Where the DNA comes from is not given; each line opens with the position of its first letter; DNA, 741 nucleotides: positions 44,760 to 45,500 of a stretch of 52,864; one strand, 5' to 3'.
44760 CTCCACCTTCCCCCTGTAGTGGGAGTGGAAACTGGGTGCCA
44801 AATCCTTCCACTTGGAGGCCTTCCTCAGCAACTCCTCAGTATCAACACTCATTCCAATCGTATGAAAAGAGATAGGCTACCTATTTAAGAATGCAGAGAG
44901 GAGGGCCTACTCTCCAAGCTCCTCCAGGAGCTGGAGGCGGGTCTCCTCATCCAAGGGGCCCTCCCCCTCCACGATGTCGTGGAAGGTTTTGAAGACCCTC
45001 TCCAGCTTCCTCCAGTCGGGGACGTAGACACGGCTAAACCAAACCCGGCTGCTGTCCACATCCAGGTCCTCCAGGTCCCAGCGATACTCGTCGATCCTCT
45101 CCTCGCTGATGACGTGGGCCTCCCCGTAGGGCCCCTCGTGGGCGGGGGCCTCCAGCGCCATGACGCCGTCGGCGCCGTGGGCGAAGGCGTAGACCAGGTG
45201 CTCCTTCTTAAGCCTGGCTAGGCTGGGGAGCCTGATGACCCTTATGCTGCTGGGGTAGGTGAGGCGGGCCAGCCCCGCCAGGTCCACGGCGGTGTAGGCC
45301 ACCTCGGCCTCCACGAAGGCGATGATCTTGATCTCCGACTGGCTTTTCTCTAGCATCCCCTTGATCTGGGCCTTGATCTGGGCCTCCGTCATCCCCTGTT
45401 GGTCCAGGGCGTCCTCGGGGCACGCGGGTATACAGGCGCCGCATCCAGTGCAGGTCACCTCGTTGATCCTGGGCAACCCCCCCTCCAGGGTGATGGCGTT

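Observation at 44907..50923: Operon joining a split thiol:fumarate-reductase-like module to HdrC and an HdrA-MvhD fusion: candidate soluble, flavin-bifurcating fumarate reductase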

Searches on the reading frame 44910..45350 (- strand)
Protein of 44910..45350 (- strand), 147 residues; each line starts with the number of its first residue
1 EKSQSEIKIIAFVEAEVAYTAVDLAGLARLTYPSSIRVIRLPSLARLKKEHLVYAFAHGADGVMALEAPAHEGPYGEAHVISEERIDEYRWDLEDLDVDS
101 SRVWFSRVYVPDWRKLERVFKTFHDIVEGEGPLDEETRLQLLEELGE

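Call 85: search_solved_structures(query=window:44910-45350:-, max_evalue=0.01, show_alignments=3)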
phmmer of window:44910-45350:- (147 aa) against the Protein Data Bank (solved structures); distinct sequences matched with E-value up to 0.01: 6.
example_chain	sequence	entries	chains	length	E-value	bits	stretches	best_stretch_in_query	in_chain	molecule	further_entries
5odc_D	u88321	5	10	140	1.4e-11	48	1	3-134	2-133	Methyl-viologen reducing hydrogenase subunit D | Methyl-viologen reducing hydrogenase, subunit D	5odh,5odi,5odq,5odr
9sfi_K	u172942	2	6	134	1.6e-11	47.8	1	6-132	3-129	F420-non-reducing hydrogenase subunit delta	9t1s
9sw2_D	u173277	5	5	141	5.2e-10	42.9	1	4-133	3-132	F420-non-reducing hydrogenase iron-sulfur subunit D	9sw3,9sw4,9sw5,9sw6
8rvu_F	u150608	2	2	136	7.8e-10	42.3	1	6-134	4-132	Methyl viologen-reducing hydrogenase, subunit D-related protein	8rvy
8rvv_F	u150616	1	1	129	2.5e-09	40.7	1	6-133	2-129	Methyl viologen-reducing hydrogenase, subunit D-related protein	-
7bkb_F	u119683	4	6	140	1.5e-07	34.9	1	9-126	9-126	F420-non-reducing hydrogenase subunit D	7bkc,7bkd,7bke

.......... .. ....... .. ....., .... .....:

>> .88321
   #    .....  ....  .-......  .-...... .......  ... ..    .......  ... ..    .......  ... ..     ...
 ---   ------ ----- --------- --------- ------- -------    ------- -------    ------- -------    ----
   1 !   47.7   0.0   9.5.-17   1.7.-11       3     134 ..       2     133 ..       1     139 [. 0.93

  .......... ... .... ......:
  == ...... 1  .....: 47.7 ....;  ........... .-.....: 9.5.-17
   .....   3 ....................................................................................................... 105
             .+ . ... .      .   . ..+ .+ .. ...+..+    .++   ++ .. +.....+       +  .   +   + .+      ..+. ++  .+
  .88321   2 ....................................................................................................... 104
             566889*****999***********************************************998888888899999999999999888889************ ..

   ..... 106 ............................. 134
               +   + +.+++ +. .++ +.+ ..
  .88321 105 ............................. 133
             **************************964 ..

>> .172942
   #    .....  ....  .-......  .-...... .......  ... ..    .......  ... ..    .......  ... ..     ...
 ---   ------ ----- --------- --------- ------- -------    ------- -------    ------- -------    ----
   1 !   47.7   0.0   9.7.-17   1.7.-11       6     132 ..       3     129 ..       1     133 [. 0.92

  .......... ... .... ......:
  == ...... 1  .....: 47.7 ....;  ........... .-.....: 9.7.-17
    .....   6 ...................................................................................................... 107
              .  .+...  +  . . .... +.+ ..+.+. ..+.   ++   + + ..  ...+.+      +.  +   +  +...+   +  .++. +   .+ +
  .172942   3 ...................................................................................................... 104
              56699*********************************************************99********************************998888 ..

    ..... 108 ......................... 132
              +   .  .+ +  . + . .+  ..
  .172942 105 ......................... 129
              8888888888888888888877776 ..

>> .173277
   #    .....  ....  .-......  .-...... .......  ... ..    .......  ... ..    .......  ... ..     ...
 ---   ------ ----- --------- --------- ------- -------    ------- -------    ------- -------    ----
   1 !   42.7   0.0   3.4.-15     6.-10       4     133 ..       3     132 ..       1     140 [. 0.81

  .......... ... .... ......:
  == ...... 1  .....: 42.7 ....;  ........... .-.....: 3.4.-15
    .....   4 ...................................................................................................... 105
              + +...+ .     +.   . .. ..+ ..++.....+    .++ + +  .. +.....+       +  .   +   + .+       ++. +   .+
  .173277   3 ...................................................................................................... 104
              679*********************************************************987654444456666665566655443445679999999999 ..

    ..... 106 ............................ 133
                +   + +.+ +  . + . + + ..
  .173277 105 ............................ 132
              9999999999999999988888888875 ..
